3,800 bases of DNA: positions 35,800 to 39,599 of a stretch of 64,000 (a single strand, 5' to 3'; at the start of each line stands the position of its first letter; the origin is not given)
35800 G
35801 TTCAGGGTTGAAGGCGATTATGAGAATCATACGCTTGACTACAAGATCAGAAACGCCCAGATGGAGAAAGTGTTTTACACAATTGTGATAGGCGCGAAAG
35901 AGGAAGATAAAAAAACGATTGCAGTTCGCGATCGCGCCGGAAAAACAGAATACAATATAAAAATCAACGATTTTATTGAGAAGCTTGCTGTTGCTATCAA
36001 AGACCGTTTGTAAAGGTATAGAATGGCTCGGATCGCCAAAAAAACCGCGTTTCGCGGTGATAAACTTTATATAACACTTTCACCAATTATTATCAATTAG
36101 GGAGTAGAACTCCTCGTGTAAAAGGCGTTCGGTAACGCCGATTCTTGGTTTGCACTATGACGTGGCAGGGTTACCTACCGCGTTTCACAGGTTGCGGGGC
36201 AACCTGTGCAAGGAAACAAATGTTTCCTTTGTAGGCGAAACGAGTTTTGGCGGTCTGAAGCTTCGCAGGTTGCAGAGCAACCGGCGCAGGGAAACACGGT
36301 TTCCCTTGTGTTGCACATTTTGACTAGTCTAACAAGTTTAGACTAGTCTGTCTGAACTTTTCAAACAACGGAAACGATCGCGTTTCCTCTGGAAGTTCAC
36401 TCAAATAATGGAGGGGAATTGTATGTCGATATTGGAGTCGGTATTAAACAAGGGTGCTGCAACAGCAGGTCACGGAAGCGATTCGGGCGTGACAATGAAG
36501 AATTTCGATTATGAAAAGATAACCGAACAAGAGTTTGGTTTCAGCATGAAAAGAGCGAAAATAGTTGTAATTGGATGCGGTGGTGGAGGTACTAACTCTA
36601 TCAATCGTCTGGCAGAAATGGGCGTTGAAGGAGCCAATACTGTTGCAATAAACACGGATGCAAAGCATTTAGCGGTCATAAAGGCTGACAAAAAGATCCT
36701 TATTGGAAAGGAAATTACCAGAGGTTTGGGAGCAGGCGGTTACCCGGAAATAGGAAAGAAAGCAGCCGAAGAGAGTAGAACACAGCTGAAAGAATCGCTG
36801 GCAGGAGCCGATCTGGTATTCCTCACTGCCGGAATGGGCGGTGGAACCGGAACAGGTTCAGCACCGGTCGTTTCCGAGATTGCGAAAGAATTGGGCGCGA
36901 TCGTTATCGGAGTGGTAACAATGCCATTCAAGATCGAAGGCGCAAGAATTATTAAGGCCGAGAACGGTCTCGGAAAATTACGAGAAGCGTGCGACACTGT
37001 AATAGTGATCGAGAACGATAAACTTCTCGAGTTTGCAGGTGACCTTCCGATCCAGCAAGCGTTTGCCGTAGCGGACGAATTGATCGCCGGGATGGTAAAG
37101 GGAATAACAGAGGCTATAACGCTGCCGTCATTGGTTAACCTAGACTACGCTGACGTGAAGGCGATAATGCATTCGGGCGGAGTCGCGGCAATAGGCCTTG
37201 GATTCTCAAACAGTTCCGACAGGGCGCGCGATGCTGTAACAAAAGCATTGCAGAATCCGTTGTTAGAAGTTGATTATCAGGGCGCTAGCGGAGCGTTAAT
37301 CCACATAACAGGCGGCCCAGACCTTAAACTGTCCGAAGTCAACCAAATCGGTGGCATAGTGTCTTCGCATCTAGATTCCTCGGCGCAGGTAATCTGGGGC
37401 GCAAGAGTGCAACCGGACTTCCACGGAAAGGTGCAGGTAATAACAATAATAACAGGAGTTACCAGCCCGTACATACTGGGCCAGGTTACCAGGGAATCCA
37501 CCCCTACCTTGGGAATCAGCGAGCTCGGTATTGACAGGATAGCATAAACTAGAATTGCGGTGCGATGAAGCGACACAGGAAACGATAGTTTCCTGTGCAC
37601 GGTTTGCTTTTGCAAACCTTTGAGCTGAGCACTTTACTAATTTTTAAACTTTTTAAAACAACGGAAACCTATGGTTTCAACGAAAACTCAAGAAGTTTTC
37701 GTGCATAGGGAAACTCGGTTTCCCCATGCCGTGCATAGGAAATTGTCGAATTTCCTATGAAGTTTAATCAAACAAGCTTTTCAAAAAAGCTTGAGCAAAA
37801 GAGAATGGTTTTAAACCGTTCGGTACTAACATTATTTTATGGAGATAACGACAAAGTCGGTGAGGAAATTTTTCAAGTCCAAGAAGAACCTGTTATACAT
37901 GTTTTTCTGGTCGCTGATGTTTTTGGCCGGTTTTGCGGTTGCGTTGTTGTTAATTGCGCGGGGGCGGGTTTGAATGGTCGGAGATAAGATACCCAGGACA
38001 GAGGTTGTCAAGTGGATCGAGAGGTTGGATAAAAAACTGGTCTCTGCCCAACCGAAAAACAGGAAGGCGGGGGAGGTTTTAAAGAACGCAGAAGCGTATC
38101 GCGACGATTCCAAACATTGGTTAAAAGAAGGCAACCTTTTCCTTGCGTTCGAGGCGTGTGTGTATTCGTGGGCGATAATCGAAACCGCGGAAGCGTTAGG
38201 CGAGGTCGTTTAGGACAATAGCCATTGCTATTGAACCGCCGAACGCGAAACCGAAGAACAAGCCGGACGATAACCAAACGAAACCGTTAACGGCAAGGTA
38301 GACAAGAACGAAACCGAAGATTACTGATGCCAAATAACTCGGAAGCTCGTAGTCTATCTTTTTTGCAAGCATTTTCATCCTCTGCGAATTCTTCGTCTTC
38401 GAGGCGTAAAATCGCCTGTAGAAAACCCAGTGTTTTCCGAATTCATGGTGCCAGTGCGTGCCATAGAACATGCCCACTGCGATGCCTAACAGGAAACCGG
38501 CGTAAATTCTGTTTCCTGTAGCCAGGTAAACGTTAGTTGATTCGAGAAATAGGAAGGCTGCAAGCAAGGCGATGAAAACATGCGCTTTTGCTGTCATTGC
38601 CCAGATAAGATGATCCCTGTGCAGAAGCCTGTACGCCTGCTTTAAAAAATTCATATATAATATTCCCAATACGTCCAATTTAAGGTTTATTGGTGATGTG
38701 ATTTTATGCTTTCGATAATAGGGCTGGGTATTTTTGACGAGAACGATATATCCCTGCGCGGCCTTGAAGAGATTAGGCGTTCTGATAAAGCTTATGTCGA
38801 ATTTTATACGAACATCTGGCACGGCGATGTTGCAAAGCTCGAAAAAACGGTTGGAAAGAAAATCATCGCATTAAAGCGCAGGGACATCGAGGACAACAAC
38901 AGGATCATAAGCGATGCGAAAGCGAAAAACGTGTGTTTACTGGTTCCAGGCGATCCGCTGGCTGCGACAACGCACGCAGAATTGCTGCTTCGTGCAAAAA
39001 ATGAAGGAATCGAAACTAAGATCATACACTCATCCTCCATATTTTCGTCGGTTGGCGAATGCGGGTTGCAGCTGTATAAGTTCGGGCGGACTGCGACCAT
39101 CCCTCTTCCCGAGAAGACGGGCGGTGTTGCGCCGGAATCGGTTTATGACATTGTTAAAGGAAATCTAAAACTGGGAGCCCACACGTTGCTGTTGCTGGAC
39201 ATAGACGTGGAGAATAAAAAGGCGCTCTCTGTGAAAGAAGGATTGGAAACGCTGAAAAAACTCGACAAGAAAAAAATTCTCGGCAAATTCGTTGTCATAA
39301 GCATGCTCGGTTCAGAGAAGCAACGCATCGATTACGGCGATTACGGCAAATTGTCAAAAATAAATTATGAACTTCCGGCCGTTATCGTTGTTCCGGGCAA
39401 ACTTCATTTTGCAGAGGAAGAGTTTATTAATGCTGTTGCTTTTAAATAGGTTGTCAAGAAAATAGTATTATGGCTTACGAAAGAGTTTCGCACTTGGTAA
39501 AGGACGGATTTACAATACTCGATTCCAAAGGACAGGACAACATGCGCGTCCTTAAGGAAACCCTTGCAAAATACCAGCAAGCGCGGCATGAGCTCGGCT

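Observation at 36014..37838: ftsZ is bracketed by two unusually long spacers packed with hairpin modules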

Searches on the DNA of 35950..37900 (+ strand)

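Call 15: search_rna_families(source=window, start=35950, end=37900, threshold=evalue, max_evalue=10, show_alignments=3)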
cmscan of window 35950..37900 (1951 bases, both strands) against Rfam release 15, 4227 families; matches with E-value up to 10: 3.
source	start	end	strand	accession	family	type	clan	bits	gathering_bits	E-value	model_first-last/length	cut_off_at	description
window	36185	36209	-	RF03879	mir-2831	Gene; miRNA;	-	17.9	90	3.7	1-75/75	no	mir-2831 microRNA precursor family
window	37711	37751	-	RF00705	mir-202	Gene; miRNA;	-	16.2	51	3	1-76/76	no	mir-202 microRNA precursor family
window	36212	36294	+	RF02937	Clostridiales-2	Gene; sRNA;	-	15.2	58.6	3.3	1-82/82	no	Clostridiales-2 RNA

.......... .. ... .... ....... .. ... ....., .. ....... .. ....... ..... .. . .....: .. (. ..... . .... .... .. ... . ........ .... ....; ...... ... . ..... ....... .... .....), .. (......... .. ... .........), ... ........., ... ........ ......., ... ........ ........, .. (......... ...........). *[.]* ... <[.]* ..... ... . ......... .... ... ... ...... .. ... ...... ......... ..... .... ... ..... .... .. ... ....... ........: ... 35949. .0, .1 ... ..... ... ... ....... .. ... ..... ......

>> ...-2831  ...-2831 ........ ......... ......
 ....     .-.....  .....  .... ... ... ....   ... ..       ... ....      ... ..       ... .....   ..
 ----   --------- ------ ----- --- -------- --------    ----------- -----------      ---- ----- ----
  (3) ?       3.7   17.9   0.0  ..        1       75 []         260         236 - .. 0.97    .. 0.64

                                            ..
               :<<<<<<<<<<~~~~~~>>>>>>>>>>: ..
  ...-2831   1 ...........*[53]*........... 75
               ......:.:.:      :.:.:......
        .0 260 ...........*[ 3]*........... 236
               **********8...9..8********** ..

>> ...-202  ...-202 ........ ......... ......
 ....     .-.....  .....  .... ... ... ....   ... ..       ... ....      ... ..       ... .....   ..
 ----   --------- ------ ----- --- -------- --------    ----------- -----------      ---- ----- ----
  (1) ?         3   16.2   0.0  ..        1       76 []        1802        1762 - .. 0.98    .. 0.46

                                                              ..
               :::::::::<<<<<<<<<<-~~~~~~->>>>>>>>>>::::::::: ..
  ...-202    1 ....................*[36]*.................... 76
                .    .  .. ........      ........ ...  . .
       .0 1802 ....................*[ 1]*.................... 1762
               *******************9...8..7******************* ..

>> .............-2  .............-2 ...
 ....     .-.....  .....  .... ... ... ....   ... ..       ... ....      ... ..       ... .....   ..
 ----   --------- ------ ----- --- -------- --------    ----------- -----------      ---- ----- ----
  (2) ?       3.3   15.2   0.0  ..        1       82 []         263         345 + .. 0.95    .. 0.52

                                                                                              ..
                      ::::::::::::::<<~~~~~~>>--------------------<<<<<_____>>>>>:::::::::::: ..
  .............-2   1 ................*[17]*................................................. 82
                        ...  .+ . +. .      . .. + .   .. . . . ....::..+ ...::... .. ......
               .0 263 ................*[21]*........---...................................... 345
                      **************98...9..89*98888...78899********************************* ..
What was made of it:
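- On Any Rfam 15 family: In 35950-37900 there were only three matches, with E of 3 or more, to unrelated miRNA/sRNA models driven by single hairpins (call 15).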

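Call 38: build_rna_model(alignment_id=A4)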
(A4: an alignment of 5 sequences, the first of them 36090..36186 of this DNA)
Model R1 built from alignment A4 (5 sequences, 102 columns); structure: RNAalifold consensus.
model positions 97; base pairs 30; branch points 2; effective number of sequences 0.87; information 0.591 bits per position. Calibrated on 0.2 Mb of random sequence (short: E-values are rough).
structure used (alignment columns):
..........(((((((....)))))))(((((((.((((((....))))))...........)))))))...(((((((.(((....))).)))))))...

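Call 39: search_with_rna_model(model_id=R1, sources=[window, L001, L002, L003, L004, L005, L006, L007, L008, L009, L010, L011, L012, L013, L014, L015, L016, L017, L018, L019, L020, L021, L022, L023, L024, L025, L026, L027, L028, L029, L030, L031, L032, L033, L034, L035, L036, L037, L038, L039, L040, L041, L042, L043, L044, L045, L046, L047, L049, L051, L052, L053, L056, L057, L063, L065, L084], max_evalue=10)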
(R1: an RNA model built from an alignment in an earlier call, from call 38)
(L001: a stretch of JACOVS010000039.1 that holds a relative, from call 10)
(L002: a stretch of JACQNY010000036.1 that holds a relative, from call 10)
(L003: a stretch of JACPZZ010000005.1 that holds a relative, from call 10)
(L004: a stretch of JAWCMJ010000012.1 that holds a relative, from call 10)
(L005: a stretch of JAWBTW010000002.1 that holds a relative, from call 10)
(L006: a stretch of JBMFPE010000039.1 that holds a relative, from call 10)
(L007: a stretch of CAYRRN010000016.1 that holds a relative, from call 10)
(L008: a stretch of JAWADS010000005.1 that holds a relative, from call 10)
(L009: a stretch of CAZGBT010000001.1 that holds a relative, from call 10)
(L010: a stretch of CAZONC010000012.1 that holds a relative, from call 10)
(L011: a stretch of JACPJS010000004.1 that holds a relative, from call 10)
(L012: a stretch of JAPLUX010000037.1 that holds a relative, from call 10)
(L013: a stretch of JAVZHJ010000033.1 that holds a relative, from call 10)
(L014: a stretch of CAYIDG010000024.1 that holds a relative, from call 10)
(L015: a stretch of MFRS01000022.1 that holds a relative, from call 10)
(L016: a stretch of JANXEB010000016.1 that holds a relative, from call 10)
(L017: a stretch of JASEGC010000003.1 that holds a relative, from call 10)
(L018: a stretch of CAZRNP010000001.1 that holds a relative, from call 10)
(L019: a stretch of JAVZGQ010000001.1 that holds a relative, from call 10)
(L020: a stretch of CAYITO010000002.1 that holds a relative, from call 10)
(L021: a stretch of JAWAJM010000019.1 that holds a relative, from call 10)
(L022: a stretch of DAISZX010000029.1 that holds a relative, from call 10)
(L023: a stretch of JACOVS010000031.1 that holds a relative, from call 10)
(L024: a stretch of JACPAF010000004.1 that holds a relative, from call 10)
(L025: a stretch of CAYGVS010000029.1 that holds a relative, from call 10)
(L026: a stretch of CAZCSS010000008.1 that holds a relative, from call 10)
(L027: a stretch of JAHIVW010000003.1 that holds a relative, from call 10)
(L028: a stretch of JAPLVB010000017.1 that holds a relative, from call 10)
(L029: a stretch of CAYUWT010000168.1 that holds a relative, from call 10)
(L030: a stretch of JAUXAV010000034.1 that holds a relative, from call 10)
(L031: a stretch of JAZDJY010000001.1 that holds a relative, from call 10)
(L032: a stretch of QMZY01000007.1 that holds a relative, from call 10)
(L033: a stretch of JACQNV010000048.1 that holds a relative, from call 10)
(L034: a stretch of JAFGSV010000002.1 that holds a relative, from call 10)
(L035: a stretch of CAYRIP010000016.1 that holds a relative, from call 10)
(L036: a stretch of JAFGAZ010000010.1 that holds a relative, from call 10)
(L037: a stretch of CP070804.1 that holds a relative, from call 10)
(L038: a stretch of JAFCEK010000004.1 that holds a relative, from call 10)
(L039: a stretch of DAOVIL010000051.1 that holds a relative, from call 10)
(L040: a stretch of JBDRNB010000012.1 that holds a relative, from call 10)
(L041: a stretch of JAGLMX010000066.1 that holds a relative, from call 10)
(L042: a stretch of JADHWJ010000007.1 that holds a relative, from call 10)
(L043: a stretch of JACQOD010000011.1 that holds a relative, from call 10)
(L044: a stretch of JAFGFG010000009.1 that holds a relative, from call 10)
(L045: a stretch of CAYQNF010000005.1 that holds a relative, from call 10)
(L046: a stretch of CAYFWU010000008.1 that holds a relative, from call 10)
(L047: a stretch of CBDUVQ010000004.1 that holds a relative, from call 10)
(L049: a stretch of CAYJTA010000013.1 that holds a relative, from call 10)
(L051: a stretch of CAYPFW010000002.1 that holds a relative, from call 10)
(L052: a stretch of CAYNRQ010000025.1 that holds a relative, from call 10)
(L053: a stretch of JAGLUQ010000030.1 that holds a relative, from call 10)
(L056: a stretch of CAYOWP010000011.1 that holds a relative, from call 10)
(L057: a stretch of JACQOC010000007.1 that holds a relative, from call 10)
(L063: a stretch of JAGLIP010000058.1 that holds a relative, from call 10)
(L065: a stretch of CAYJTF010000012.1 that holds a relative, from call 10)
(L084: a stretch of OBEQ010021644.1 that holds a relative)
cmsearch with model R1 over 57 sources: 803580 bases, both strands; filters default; matches with E-value up to 10: 7.
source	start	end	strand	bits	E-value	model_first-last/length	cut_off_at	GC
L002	2661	2757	+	113.5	5.9e-25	1-97/97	no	0.49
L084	6351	6447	-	113.3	6.5e-25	1-97/97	no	0.49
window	36090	36186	+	110.4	3.3e-24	1-97/97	no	0.48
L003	9764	9861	+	95.2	1.8e-20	1-97/97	no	0.44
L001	9767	9865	+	95.2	1.9e-20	1-97/97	no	0.44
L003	9832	9931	-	20.2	0.056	1-97/97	no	0.47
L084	6300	6380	+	13.2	2.9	1-97/97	no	0.52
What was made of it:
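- A covariance model of the 5' domain hits only the five orthologous leaders in 0.8 Mb (call 39).
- Tried and rejected: It found no second copy and no distant homologue (call 39).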

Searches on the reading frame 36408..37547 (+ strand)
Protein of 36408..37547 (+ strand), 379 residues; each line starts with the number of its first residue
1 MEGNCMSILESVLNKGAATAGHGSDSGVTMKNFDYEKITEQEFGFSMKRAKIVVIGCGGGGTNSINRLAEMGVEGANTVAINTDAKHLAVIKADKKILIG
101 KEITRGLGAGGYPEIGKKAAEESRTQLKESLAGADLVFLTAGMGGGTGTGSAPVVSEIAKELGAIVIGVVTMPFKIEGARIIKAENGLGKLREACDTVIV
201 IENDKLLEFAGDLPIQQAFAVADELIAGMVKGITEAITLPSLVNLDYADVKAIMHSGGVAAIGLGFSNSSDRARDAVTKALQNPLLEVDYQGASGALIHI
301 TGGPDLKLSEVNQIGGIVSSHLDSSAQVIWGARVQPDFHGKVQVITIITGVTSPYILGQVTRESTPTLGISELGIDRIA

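Call 8: search_protein_families(library=pfam, proteins=[window:36408-37547:+], max_evalue=0.01)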
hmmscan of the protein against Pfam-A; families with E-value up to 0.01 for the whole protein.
window:36408-37547:+ (379 aa): 4 families
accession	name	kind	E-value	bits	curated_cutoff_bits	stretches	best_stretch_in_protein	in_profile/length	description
PF00091.31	Tubulin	-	1.3e-47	163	33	1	51-210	1-189/190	Tubulin/FtsZ family, GTPase domain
PF12327.13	FtsZ_C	-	9.4e-32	109.6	27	1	258-351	1-94/95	FtsZ family, C-terminal domain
PF00899.27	ThiF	-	0.0025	17.4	28.1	1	47-74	18-45/238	ThiF family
PF01262.27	AlaDh_PNT_C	-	0.0042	17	23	1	47-145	26-104/214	Alanine dehydrogenase/PNT, C-terminal domain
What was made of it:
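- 36423..37547 (+): ftsZ coding sequence. Pfam Tubulin plus FtsZ_C (call 8).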

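Call 10: find_related_loci(query=window:36408-37544:+, collection=genome_contigs, flank=10000)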
Query window:36408-37544:+ (379 aa) in genome_contigs; peptide patterns used: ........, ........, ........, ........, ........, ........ (x = any residue, [..] = any of these).
599 stretches matched a pattern (row limit reached: there are more); 352 encode a relative of the query (tblastn E <= 1e-3); the best 80 are kept; 80 distinct loci.
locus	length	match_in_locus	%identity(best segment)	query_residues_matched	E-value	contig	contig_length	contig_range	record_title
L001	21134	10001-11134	94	2-379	0e+0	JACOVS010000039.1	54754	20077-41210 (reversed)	MAG: Candidatus Aenigmatarchaeota archaeon isolate NC_groundwater_106_Ag_S-0.2um_49_52 S_p2_S4_170907_scaffold_1920589,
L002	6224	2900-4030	94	2-378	0e+0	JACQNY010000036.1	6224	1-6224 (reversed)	MAG: Candidatus Aenigmatarchaeota archaeon isolate NC_groundwater_1267_Ag_S-0.2um_45_36 S_p2_S4_coassembly_k141_1329899,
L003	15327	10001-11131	92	2-378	0e+0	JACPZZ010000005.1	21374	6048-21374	MAG: Candidatus Aenigmatarchaeota archaeon isolate NC_groundwater_903_Pr1_S-0.2um_45_27 Montesol18-Sp2_coassembly_scaffo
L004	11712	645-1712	75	24-378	7e-174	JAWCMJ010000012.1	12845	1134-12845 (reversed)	MAG: Candidatus Aenigmatarchaeota archaeon isolate JZ-2_201705_bins_275 JZ-2_201705_bins_275_scaffold_12, whole genome s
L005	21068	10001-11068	75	24-378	5e-173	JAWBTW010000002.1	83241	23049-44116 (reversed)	MAG: Candidatus Aenigmatarchaeota archaeon isolate JZ-1_201709_bins_53 JZ-1_201709_bins_53_scaffold_2, whole genome shot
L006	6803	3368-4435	74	24-378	1e-173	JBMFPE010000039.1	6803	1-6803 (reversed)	MAG: Candidatus Aenigmatarchaeota archaeon isolate KM4338-55 NODE_39_length_6803_cov_2.668599, whole genome shotgun sequ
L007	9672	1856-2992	71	7-378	2e-171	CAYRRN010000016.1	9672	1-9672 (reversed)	MAG TPA_asm: uncultured archaeon isolate binchicken_co71_176 genome assembly, contig: NODE_3125_length_9672_cov_5.110845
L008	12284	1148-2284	71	7-378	1e-171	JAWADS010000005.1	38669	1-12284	MAG: Candidatus Aenigmatarchaeota archaeon isolate QQ_201808_bins_23 QQ_201808_bins_23_scaffold_5, whole genome shotgun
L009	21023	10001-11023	74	26-366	5e-170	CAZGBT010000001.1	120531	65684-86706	MAG TPA_asm: uncultured archaeon isolate SRP141552_co1_15 genome assembly, contig: NODE_40_length_120531_cov_19.656737,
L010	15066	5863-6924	73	26-378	7e-170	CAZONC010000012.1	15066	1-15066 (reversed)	MAG TPA_asm: uncultured archaeon isolate SRP104967_co1_72 genome assembly, contig: NODE_1319_length_15066_cov_14.932383,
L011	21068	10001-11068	72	24-378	3e-166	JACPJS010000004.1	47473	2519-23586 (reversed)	MAG: Candidatus Aenigmatarchaeota archaeon isolate NC_groundwater_474_Ag_S-0.1um_38_10 S35_SO-1_scaffold_6882, whole gen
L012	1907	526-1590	74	24-378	3e-179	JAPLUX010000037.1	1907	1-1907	MAG: Candidatus Aenigmatarchaeota archaeon isolate LacPavin_0920_SED5_MAG_35_8 LacPavin_0920_SED5_scaffold_2899572, whol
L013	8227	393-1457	70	26-378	8e-164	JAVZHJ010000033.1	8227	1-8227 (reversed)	MAG: Candidatus Aenigmatarchaeota archaeon isolate DRTY-6_201808_bins_83 DRTY-6_201808_bins_83_scaffold_33, whole genome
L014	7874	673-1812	67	2-370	7e-163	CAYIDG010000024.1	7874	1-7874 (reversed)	MAG TPA_asm: uncultured archaeon isolate ERP119705_co1_846 genome assembly, contig: NODE_14132_length_7874_cov_4.918148,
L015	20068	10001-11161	69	3-376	2e-162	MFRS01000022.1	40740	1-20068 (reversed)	MAG: Candidatus Micrarchaeota archaeon RBG_16_49_10 RBG_16_scaffold_5809, whole genome shotgun sequence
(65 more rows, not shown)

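Call 54: find_homologous_proteins(query=window:36423-37544:+, max_evalue=1e-100)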
Query window:36423-37544:+ (374 aa): 6019 proteins with E <= 1e-100 among 8000 candidates; the best 120 are listed.
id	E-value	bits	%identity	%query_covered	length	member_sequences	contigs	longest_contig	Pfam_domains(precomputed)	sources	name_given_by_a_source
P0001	7.3e-222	754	95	100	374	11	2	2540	PF00091.32,PF12327.14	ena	-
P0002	1.1e-206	704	93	93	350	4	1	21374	PF00091.32,PF12327.14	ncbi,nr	ncbi:MAG: cell division protein FtsZ [Candidatus Aenigmarchaeota archaeon]|nr:cell division protein 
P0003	1.0e-197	675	85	100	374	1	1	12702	PF00091.32,PF12327.14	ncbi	-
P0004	1.8e-197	674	84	100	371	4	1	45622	PF00091.32,PF12327.14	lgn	-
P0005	2.0e-167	575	76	93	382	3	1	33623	PF00091.32,PF12327.14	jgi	jgi:cell division protein FtsZ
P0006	4.3e-166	571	75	95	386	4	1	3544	PF00091.32,PF12327.14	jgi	-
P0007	1.2e-165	569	75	94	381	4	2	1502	PF00091.32,PF12327.14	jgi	-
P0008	5.2e-165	567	76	95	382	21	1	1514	PF00091.32,PF12327.14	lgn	-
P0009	2.8e-164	565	74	94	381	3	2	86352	PF00091.32,PF12327.14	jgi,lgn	jgi:cell division protein FtsZ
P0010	5.7e-164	564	74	95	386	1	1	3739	PF00091.32,PF12327.14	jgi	jgi:cell division protein FtsZ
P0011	6.8e-164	564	75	94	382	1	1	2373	PF00091.32,PF12327.14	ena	-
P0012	8.9e-164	563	74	94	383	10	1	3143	PF00091.32,PF12327.14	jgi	-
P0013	1.5e-163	562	74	95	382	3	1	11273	PF00091.32,PF12327.14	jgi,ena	-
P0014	2.2e-163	562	71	99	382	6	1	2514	PF00091.32,PF12327.14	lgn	-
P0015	2.7e-163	562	74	94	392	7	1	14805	PF00091.32,PF12327.14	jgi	-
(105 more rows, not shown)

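Call 55: find_encoding_contigs(protein=P0004, flank=10000, max_places=3)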
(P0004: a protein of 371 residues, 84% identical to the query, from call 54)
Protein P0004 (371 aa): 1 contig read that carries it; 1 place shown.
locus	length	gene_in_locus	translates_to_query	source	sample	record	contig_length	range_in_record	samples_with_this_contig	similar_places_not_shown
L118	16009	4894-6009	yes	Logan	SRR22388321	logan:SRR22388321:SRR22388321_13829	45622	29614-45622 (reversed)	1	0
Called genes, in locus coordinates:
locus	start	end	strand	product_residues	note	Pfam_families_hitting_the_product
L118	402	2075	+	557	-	PF08915:tRNA-Thr_ED, PF00587:tRNA-synt_2b, PF03129:HGTP_anticodon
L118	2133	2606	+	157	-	-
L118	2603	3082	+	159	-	-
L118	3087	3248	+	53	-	-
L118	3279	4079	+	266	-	-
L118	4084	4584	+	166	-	-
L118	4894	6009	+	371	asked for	PF00091:Tubulin, PF12327:FtsZ_C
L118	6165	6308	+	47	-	-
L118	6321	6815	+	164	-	PF07998:Peptidase_M54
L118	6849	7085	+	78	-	PF04010:DUF357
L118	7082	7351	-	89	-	-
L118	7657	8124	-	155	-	-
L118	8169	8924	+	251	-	PF00590:TP_methylase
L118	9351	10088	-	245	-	-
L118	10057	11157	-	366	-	PF01909:NTP_transf_2, PF18765:Polbeta, PF22600:MTPAP-like_central (faint)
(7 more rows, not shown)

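Call 56: find_encoding_contigs(protein=P0003, flank=10000, max_places=3)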
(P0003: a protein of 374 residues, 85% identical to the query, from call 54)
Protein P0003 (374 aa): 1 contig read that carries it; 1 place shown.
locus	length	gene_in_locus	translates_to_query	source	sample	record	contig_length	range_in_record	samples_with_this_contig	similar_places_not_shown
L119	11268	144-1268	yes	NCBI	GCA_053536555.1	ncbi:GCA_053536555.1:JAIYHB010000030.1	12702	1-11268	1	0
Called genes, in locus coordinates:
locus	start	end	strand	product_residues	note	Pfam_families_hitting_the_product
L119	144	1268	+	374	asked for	PF00091:Tubulin, PF12327:FtsZ_C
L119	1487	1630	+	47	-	-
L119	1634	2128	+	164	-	PF07998:Peptidase_M54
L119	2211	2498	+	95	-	PF04014:MazE_antitoxin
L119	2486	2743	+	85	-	PF05016:ParE_toxin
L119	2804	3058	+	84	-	PF04010:DUF357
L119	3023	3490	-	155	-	-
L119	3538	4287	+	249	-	PF00590:TP_methylase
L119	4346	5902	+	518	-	PF00117:GATase, PF07722:Peptidase_C26, PF00958:GMP_synt_C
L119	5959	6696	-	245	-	-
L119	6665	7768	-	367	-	PF01909:NTP_transf_2, PF18765:Polbeta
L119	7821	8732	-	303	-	-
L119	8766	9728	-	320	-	-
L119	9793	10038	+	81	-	-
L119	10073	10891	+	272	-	-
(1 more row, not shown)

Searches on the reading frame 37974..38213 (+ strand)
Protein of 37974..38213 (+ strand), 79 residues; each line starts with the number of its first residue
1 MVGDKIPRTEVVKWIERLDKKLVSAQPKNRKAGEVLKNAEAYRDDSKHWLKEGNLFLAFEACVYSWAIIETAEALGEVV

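Call 8: search_protein_families(library=pfam, proteins=[window:37974-38213:+], max_evalue=0.01)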
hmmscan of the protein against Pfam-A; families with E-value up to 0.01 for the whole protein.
window:37974-38213:+ (79 aa): 1 family
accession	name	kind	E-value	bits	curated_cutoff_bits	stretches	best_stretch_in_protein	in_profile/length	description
PF04010.18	DUF357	-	1.5e-09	38.1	29.4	1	13-76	1-71/73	Protein of unknown function (DUF357)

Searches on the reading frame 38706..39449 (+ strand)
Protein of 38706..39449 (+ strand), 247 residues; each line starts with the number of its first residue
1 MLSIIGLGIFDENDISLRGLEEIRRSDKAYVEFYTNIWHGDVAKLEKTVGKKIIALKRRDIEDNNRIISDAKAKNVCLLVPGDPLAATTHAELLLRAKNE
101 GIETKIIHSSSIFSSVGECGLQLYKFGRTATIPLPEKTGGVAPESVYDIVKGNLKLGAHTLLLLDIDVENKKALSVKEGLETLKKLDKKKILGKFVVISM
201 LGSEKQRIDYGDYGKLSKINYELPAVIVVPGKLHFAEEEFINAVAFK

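Call 8: search_protein_families(library=pfam, proteins=[window:38706-39449:+], max_evalue=0.01)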
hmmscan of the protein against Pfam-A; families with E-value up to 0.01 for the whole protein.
window:38706-39449:+ (247 aa): 1 family
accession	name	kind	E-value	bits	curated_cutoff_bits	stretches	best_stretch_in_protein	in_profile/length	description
PF00590.25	TP_methylase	-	2e-12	47.9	27.8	1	1-208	1-203/212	Tetrapyrrole (Corrin/Porphyrin) Methylases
